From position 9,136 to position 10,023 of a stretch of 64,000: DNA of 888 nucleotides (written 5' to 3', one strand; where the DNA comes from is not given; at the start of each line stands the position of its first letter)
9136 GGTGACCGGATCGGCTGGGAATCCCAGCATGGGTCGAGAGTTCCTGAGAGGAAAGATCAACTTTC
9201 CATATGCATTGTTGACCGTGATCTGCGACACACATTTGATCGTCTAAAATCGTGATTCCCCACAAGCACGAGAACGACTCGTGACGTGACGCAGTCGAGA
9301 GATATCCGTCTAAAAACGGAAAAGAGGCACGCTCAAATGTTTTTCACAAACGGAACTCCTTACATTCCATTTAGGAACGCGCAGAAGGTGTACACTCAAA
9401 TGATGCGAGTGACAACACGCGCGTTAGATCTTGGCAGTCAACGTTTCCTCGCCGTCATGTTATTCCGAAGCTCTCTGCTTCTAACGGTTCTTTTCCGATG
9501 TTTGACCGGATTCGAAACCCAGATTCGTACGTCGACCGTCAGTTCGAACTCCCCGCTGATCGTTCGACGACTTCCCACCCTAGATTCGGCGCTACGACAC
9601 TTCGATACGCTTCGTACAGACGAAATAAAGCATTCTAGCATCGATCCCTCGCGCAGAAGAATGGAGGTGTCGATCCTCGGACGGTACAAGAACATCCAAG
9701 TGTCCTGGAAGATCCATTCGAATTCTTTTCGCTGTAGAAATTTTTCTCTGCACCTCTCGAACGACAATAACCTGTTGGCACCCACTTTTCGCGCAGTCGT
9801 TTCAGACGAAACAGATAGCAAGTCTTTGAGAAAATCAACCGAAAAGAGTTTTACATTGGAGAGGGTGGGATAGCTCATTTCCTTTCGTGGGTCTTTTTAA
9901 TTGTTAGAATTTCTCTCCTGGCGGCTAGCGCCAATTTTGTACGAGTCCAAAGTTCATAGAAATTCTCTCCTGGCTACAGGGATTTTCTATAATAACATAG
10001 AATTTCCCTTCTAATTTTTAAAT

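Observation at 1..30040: Co-amplified array of convergent ZYG11-like and NHL-BTB genes with a ~9.8-kb higher-order repeat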

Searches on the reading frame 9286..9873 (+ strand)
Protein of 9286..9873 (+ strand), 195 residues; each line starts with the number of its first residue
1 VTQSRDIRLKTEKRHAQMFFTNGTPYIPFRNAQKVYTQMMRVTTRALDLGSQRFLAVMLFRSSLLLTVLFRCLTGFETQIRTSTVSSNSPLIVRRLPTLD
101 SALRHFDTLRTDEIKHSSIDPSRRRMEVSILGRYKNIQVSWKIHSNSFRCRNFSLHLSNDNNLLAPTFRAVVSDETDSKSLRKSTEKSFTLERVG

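Call 72: search_protein_families(library=pfam, proteins=[window:9286-9873:+], max_evalue=0.001)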
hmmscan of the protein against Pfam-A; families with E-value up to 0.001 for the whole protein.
window:9286-9873:+ (195 aa): 0 families
